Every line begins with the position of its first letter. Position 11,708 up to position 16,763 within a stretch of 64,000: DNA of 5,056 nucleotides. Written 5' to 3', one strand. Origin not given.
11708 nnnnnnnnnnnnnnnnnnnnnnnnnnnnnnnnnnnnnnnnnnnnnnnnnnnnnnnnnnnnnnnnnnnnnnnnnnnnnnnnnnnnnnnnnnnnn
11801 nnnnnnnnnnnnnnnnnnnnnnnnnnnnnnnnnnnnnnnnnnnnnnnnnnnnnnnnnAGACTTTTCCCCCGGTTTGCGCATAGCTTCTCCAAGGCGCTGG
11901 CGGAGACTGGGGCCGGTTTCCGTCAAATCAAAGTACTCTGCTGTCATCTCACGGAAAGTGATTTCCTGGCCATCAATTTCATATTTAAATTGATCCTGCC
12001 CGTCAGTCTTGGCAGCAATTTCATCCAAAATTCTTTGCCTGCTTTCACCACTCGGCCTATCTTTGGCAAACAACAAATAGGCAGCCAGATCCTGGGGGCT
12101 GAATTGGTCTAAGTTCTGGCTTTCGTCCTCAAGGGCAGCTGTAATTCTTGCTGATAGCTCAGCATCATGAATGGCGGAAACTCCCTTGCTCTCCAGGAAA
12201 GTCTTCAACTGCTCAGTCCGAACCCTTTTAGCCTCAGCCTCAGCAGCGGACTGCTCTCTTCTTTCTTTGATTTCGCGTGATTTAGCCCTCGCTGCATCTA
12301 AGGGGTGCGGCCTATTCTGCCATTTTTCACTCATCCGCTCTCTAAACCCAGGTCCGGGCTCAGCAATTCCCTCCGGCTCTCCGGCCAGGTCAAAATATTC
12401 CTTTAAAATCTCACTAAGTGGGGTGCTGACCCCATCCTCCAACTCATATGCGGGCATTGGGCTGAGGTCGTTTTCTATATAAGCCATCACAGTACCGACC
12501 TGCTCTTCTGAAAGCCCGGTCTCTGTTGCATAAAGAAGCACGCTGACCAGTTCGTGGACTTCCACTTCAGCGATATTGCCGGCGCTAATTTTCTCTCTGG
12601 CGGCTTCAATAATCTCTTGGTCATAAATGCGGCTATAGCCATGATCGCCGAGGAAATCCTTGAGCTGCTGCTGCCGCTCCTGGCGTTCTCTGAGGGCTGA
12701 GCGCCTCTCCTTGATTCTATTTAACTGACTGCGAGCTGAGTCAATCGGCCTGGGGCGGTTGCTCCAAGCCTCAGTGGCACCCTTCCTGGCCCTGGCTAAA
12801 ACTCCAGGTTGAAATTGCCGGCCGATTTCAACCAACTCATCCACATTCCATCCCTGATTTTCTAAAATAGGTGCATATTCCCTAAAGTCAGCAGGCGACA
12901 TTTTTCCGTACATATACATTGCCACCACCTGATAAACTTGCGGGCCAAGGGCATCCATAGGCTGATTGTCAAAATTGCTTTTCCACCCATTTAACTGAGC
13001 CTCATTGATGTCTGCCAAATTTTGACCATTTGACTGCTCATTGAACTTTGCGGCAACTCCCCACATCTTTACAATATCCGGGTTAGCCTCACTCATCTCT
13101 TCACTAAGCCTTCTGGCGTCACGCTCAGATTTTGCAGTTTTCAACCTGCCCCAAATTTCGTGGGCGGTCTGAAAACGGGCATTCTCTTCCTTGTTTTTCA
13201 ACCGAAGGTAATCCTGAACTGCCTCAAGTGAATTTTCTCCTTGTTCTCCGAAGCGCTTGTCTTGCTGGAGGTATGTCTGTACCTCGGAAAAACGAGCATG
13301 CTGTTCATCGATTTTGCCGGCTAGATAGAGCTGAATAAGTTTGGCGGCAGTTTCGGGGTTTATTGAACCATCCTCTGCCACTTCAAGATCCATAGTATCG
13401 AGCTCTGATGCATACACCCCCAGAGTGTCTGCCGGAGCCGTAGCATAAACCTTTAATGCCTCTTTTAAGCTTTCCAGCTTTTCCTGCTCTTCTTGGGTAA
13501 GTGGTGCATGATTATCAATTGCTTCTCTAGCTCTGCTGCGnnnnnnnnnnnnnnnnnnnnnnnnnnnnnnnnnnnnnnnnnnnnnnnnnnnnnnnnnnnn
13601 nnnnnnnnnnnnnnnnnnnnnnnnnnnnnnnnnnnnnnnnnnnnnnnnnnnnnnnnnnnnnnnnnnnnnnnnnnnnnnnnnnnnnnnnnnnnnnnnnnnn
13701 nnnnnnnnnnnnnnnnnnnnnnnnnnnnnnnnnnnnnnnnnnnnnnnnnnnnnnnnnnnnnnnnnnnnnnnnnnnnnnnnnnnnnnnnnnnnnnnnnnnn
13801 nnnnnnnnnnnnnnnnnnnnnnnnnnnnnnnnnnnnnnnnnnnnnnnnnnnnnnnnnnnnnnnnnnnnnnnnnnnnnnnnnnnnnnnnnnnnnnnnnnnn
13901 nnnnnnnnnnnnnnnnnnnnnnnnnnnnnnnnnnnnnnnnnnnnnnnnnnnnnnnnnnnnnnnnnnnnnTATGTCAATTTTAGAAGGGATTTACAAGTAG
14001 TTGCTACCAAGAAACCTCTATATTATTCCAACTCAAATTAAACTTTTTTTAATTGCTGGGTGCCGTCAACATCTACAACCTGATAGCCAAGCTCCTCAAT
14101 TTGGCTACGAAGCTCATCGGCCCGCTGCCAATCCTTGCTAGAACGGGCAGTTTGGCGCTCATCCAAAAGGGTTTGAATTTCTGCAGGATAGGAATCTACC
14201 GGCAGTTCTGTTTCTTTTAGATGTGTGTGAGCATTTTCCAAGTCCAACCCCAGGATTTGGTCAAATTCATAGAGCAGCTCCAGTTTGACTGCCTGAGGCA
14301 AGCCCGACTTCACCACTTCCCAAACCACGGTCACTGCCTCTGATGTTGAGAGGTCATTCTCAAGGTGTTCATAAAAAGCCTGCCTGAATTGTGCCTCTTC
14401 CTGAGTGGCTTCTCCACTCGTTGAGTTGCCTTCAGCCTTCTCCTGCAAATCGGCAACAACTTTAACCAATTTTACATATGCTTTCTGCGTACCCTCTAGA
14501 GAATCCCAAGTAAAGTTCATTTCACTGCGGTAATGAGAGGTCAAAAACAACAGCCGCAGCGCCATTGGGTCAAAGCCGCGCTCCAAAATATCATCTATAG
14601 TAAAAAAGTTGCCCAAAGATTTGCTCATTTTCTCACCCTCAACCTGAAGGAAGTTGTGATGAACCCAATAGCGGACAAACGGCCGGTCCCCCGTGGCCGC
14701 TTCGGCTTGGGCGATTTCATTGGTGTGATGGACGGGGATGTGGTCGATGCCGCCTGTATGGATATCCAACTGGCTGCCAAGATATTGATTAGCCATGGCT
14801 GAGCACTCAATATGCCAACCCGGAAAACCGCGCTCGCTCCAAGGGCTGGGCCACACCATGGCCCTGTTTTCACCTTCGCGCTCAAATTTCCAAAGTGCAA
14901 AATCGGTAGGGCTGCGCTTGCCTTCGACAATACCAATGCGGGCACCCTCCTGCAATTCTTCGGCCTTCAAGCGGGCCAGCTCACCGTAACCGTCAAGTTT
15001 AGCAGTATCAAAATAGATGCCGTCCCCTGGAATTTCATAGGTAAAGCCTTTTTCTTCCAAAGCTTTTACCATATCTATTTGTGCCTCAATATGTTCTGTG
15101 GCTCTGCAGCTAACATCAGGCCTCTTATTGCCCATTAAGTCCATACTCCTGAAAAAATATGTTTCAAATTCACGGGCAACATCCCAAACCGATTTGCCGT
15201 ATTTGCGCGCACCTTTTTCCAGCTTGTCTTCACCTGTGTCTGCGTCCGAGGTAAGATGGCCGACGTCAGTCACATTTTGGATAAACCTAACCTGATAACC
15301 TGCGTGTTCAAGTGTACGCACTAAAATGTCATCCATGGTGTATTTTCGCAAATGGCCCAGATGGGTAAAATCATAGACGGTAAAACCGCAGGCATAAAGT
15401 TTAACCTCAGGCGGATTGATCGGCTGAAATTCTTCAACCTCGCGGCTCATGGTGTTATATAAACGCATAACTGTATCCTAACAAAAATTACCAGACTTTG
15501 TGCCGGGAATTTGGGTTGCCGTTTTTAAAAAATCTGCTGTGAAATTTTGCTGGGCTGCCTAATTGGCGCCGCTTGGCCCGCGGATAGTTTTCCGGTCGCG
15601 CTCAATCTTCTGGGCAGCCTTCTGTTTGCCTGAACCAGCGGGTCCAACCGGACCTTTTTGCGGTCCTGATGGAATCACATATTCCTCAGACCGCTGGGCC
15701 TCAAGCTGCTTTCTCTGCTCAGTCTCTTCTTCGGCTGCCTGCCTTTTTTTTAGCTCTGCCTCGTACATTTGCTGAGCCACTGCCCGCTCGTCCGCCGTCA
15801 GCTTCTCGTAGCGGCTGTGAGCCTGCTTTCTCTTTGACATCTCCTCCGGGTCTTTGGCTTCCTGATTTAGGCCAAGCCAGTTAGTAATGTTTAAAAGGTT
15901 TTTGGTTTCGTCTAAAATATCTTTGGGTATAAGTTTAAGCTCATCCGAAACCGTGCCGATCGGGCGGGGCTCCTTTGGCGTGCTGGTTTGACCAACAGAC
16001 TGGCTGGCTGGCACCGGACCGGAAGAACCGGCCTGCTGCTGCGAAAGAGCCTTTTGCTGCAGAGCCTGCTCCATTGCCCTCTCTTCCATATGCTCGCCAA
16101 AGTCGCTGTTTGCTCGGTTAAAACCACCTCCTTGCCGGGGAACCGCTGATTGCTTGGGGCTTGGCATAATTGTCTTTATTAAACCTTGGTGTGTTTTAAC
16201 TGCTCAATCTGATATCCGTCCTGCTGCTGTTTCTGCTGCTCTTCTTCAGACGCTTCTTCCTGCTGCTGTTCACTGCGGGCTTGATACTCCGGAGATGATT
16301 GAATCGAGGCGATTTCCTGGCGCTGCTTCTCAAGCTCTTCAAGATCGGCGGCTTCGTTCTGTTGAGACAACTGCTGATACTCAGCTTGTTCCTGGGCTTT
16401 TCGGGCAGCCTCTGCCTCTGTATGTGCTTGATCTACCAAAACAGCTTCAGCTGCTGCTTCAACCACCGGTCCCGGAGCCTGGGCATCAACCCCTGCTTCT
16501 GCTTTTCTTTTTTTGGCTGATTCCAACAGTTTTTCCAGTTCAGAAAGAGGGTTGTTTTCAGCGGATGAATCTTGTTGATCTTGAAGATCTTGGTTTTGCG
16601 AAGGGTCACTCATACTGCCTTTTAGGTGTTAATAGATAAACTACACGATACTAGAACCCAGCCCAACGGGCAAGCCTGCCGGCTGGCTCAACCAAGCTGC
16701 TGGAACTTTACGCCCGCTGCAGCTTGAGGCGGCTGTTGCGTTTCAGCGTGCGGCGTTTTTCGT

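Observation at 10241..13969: Giant (~1220 aa) low-complexity coiled-coil protein with an internal ~95-aa duplication and a single hydrophobic segment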

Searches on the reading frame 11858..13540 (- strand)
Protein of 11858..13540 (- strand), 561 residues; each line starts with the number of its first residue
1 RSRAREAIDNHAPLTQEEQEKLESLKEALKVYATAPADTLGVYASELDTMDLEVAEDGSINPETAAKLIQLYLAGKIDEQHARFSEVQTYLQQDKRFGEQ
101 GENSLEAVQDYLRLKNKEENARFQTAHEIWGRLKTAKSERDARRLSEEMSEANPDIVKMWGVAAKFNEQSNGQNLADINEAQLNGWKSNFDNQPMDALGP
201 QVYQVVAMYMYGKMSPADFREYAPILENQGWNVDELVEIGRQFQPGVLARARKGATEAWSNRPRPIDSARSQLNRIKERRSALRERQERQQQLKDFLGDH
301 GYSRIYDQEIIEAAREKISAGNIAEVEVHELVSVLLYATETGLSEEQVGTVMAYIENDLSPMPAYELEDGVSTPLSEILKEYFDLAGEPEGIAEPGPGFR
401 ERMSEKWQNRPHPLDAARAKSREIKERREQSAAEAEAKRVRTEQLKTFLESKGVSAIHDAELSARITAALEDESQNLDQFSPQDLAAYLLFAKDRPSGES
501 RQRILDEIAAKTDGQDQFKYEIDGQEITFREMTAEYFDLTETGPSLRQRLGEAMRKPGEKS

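Call 60: predict_structure(alignment_id=A9)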
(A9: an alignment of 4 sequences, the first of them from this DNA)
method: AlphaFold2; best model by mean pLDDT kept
length: 561 residues; sequences in the alignment: 4
mean_pLDDT: 70.5   pTM: 0.39
mean pLDDT of the five models: 70.5, 69.9, 66.6, 66.4, 59.1
residues with pLDDT >= 90: 1; 70-90: 361; 50-70: 130; < 50: 69
segments of 3 or more residues with pLDDT < 50: 1-7, 255-270, 388-407, 409-412, 543-561
pLDDT, mean of each block of 10 residues (from residue 1): 44 74 82 69 74 57 77 76 75 64 73 82 78 77 69 69 86 84 77 68 87 80 85 85 63 45 40 60 73 74 64 79 77 68 68 70 62 75 60 35 46 53 69 75 83 72 83 78 86 79 88 83 82 83 44 41 34
secondary structure, 60 per line:
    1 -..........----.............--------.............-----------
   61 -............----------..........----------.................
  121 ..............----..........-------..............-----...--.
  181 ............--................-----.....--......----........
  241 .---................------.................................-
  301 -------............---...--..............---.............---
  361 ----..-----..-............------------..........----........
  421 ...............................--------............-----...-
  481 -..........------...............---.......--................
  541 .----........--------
elements in order: H2-11 H16-28 H37-49 H62-73 H84-93 H104-134 H139-148 H156-169 H180-192 H195-210 H216-220 H223-228 H233-241 H245-260 H267-299 H308-319 H328-341 H345-357 H375-386 H399-408 H413-451 H460-471 H482-491 H498-512 E519-522 E525-528 H529-541 H546-553

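Call 62: fold_search(model_id=the predicted structure, library=pdb)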
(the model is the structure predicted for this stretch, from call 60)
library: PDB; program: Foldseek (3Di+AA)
matches with E <= 10: 88; with E <= 0.001: 0
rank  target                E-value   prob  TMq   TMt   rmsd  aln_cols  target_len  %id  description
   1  8qx8_A                3.6e-01  0.08  0.09  0.06  39.9       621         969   14  Endosomal membrane tethering complex CORVET (released 2024-07-03)
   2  3e4b_A                9.1e-01  0.08  0.10  0.13  28.8       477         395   12  Crystal structure of AlgK from Pseudomonas fluorescens WCS374r (released 2009-08-25)
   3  5e17_F                1.1e+00  0.08  0.11  0.16  27.2       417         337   13  T. thermophilus transcription initiation complex having a RRR discriminator sequence and a nontemplate-strand length c (released 2016-03-09)
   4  9ujk_F                1.2e+00  0.08  0.11  0.15  27.3       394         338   14  CryoEM structure of the T.thermophilus transcription initiation complex in the presence of ATP (released 2025-10-22)
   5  7xyx_A                1.4e+00  0.06  0.07  0.14  16.9       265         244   10  Crystal structure of ZYG11B bound to CFLH degron (released 2022-12-21)
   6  9uma_F                1.4e+00  0.06  0.10  0.15  28.4       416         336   13  CryoEM structure of T.thermophilus transcription initiation complex bound to Gp4A-C, -1 dA in the template DNA strand (released 2025-10-22)
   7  9hcj_X0               1.4e+00  0.05  0.10  0.12  28.4       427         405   14  D. discoideum nuclear pore complex (released 2024-12-25)
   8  9uko_F                1.4e+00  0.06  0.10  0.14  28.4       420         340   12  CryoEM structure of the T.thermophilus transcription initiation complex bound to Ap4A-C, -1 dA in the template DNA str (released 2025-10-22)
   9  5h7c_C                1.5e+00  0.04  0.08  0.10  32.0       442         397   14  Crystal structure of a repeat protein with two Protein A-DHR14 repeat modules (released 2017-06-28)
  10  3zjy_B                1.6e+00  0.05  0.12  0.08  32.3       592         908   11  Crystal Structure of Importin 13 - RanGTP - eIF1A complex (released 2013-04-10)
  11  5cwb                  1.7e+00  0.07  0.07  0.15  28.7       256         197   12  Crystal structure of de novo designed helical repeat protein DHR4 (released 2015-12-16)
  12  9ukt_F                1.7e+00  0.06  0.11  0.15  28.6       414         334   12  CryoEM structure of the T.thermophilus transcription initiation complex bound to Gp4A-C-U and CTP, -1 dC in the templa (released 2025-10-22)
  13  8pu5                  1.9e+00  0.06  0.09  0.09  32.3       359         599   12  Crystal structure of the Acyl-CoA dehydrogenase FadE1(PA0506) E441A from Pseudomonas aeruginosa complexed with C16CoA (released 2025-02-12)
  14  3zjy_E                2.0e+00  0.03  0.09  0.07  32.9       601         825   10  Crystal Structure of Importin 13 - RanGTP - eIF1A complex (released 2013-04-10)
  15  2j1d                  2.2e+00  0.04  0.08  0.11  40.1       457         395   12  Crystallization of hDaam1 C-terminal Fragment (released 2007-05-15)
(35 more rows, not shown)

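Call 83: search_solved_structures(query=A9, max_evalue=1)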
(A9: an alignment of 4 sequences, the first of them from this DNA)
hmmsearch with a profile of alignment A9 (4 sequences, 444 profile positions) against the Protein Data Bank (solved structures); distinct sequences matched with E-value up to 1: 1.
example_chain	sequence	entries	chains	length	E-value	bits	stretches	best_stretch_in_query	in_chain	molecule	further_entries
5uxx_B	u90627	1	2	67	0.64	12.2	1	56-98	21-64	Anti-sigma factor NepR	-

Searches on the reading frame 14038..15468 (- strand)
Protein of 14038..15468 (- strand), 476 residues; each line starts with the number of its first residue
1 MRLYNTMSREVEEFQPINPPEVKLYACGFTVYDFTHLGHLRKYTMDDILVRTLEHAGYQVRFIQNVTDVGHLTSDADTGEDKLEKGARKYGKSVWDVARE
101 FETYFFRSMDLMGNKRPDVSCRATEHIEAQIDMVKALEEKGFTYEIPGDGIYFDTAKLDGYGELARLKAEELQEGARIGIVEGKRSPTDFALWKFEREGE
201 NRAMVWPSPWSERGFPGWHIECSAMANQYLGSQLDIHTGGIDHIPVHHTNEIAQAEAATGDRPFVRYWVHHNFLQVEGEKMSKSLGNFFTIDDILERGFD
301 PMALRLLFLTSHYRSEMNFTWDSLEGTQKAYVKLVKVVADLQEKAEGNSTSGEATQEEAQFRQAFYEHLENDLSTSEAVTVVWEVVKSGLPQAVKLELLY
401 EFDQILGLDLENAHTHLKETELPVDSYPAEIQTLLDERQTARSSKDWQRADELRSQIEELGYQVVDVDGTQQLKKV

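Call 29: find_related_loci(query=A2, collection=genome_contigs, flank=10000)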
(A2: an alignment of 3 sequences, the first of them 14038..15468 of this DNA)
Query A2 (476 aa) in genome_contigs; peptide patterns used: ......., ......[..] (x = any residue, [..] = any of these).
296 stretches matched a pattern; 243 encode a relative of the query (tblastn E <= 1e-3); the best 80 are kept; 80 distinct loci.
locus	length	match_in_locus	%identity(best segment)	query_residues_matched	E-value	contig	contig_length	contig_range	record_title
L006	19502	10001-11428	71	1-476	0e+0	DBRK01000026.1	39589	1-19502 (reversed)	MAG TPA_asm: Patescibacteria group bacterium UBA1370 UBA1370_contig_4169, whole genome shotgun sequence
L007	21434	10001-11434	69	1-476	0e+0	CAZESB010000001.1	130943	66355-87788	MAG TPA_asm: uncultured Pseudomonadales bacterium isolate SRP193661_co1_63 genome assembly, contig: NODE_148_length_1309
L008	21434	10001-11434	68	1-476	0e+0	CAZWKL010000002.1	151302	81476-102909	MAG TPA_asm: uncultured Pseudomonadales bacterium isolate binchicken_co173_42 genome assembly, contig: NODE_235_length_1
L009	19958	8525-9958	68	1-476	0e+0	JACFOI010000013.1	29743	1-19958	MAG: Patescibacteria group bacterium isolate BROCD046 NODE_1274_length_29743_cov_8.409930, whole genome shotgun sequence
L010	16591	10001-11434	66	1-476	0e+0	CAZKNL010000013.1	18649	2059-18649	MAG TPA_asm: uncultured Pseudomonadales bacterium isolate SRP200132_co2_242 genome assembly, contig: NODE_2404_length_18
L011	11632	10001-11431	64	1-472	0e+0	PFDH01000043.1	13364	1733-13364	MAG: Candidatus Pacebacteria bacterium CG10_big_fil_rev_8_21_14_0_10_44_11 CG10_8_21_14_0.10_scaffold_9563_c, whole geno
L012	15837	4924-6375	64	1-476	0e+0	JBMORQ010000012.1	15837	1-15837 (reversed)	MAG: Patescibacteria group bacterium isolate Betzabe_MAG184 MAG184_12, whole genome shotgun sequence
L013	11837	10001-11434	64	1-476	0e+0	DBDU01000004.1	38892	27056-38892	MAG TPA_asm: Patescibacteria group bacterium UBA924 UBA924_contig_579, whole genome shotgun sequence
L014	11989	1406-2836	67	1-473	0e+0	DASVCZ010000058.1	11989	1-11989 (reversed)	MAG TPA_asm: Patescibacteria group bacterium isolate SMAG_U2020 k141_121540, whole genome shotgun sequence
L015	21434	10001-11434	65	1-474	0e+0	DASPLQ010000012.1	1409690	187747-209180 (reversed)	MAG TPA_asm: Vitreimonas sp. isolate SMAG_U12069 k141_91001, whole genome shotgun sequence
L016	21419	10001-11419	66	1-475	0e+0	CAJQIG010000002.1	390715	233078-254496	uncultured Patescibacteria group bacterium isolate 0.2_20180412_Bin_MAXBIN_228_sub_1 genome assembly, contig: c_00000000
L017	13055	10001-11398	65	1-466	0e+0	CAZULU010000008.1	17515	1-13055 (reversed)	MAG TPA_asm: uncultured Pseudomonadales bacterium isolate SRP193661_co1_10 genome assembly, contig: NODE_3330_length_175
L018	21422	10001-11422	64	1-475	0e+0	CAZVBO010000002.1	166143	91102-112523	MAG TPA_asm: uncultured Pseudomonadales bacterium isolate SRP304446_co1_134 genome assembly, contig: NODE_25_length_1661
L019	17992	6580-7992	64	1-472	0e+0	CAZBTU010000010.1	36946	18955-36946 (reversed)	MAG TPA_asm: uncultured Pseudomonadales bacterium isolate SRP286056_co2_100 genome assembly, contig: NODE_1471_length_36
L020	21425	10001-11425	63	1-476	0e+0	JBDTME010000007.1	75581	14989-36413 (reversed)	MAG: Patescibacteria group bacterium isolate cluster3_bin.119 NODE_663_length_75581_cov_14.413103, whole genome shotgun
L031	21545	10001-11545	59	1-476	0e+0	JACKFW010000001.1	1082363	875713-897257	MAG: Pseudomonadales bacterium isolate HK-STAS-PATE-15 HK-STAS-PATE-15_1, whole genome shotgun sequence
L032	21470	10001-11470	62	1-476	0e+0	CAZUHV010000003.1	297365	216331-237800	MAG TPA_asm: uncultured Pseudomonadales bacterium isolate binchicken_co277_32 genome assembly, contig: NODE_70_length_29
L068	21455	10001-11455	61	1-475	0e+0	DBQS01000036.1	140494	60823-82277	MAG TPA_asm: Patescibacteria group bacterium UBA1388 UBA1388_contig_9473, whole genome shotgun sequence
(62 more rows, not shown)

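Call 69: search_protein_families(library=phrogs, proteins=[P0002], max_evalue=0.1)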
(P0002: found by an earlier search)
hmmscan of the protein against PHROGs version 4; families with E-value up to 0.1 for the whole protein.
P0002 (106 aa): 0 families

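Call 79: search_protein_families(library=pfam, proteins=[L007:11449-11841:+, L006:11457-11888:+, L006:11888-12403:+, L031:11696-14668:+, L032:11591-13363:+, L068:11941-13353:+, L019:8082-9776:+], max_evalue=0.001)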
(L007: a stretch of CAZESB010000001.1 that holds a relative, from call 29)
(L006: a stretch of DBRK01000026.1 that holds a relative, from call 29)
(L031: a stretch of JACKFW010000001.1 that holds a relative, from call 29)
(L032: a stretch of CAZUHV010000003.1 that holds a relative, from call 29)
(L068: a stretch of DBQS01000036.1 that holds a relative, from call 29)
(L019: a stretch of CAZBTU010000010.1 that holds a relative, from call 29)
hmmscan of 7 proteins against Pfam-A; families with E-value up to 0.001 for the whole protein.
L007:11449-11841:+ (131 aa): 0 families

L006:11457-11888:+ (144 aa): 0 families

L006:11888-12403:+ (172 aa): 0 families

L031:11696-14668:+ (991 aa): 2 families
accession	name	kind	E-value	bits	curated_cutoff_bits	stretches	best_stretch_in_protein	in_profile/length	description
PF16586.11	DUF5060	-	7.7e-21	74.6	27.2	1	92-170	2-67/70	Domain of unknown function (DUF5060)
PF12904.13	Collagen_bind_2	-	1.6e-05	25.1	22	1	582-655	15-90/92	Putative collagen-binding domain of a collagenase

L032:11591-13363:+ (591 aa): 4 families
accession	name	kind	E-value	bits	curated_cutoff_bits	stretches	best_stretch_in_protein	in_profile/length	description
PF00005.33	ABC_tran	-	1.9e-32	113.1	25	1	369-518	1-137/137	ABC transporter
PF00664.28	ABC_membrane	-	2.6e-27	96.7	28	1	36-305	1-273/274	ABC transporter transmembrane region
PF02463.25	SMC_N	-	3.3e-06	27.1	40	1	377-561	135-212/220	RecF/RecN/SMC N terminal domain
PF13401.12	AAA_22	-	0.00043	21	27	0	381-520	7-96/130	AAA domain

L068:11941-13353:+ (471 aa): 2 families
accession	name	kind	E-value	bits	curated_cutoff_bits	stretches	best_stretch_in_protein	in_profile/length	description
PF00206.25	Lyase_1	-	6.1e-43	147.8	27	1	24-320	1-307/312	Lyase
PF08328.16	ASL_C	-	1.2e-29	103.1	35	1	337-450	1-115/115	Adenylosuccinate lyase C-terminal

L019:8082-9776:+ (565 aa): 3 families
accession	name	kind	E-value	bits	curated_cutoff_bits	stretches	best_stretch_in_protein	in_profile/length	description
PF00437.27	T2SSE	-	1e-128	429.6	24.9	1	166-558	3-370/370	Type II/IV secretion system protein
PF05157.20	MshEN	-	9.8e-11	41.9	23.1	1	62-143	1-83/90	MshEN domain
PF13086.12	AAA_11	-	0.0009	19.5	27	0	289-363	2-65/257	AAA domain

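Call 85: search_protein_families(library=padloc, proteins=[P0002], max_evalue=0.1)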
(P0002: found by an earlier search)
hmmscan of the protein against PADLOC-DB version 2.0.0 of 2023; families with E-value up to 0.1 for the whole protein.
P0002 (106 aa): 0 families

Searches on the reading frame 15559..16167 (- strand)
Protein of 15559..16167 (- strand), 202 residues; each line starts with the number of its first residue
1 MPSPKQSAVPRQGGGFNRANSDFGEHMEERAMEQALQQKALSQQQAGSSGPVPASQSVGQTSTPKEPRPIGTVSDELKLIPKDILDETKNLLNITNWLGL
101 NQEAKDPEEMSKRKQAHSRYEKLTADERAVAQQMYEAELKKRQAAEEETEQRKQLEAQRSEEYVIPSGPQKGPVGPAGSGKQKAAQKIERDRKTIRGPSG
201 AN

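Call 3: search_protein_families(library=pfam, proteins=[window:15559-16167:-], max_evalue=1)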
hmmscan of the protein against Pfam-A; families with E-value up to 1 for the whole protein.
window:15559-16167:- (202 aa): 2 families
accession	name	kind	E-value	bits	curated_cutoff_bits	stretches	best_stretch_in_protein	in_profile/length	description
PF13476.12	AAA_23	-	0.37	11.8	27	1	75-158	115-196/201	AAA domain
PF00918.22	Gastrin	-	0.49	11.8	22.2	0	105-157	19-72/127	Gastrin/cholecystokinin family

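Call 16: search_protein_families(library=ncbifam, proteins=[window:15559-16167:-], max_evalue=1)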
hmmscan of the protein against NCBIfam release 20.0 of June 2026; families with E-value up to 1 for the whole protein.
window:15559-16167:- (202 aa): 1 family
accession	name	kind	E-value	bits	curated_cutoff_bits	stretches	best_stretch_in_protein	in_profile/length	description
NF040749.1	tetrathio_RR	equivalog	0.018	14.8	290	1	100-146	111-157/191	tetrathionate respiration response regulator TtrR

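Call 69: search_protein_families(library=phrogs, proteins=[P0002], max_evalue=0.1)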
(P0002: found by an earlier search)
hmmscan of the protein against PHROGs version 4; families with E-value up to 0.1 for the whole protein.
P0002 (106 aa): 0 families

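Call 85: search_protein_families(library=padloc, proteins=[P0002], max_evalue=0.1)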
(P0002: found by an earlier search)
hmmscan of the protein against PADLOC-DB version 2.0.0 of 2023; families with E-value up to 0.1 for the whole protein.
P0002 (106 aa): 0 families

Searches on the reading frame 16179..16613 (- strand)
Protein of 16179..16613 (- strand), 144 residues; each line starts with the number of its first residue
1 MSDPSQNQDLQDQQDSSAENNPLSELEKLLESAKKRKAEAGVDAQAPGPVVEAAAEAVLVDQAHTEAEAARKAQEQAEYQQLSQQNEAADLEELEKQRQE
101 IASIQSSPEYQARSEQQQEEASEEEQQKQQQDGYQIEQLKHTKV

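Call 3: search_protein_families(library=pfam, proteins=[window:16179-16613:-], max_evalue=1)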
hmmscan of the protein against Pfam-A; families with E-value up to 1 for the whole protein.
window:16179-16613:- (144 aa): 1 family
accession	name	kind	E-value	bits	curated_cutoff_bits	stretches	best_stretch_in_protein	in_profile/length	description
PF03980.19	Nnf1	-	0.0041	17.8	23.7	1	23-98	35-109/110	Nnf1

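Call 16: search_protein_families(library=ncbifam, proteins=[window:16179-16613:-], max_evalue=1)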
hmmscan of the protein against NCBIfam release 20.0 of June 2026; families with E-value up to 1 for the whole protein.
window:16179-16613:- (144 aa): 1 family
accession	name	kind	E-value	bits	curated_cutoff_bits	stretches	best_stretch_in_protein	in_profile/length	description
NF049972.1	CRISPR_Cas12f2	exception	0.13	11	450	1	26-141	95-207/524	type V CRISPR-associated effector Cas12f2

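Call 69: search_protein_families(library=phrogs, proteins=[P0002], max_evalue=0.1)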
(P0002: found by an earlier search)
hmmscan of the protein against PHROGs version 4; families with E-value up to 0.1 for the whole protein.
P0002 (106 aa): 0 families

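Call 85: search_protein_families(library=padloc, proteins=[P0002], max_evalue=0.1)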
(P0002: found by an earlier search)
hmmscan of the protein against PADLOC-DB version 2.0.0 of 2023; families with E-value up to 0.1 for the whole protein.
P0002 (106 aa): 0 families
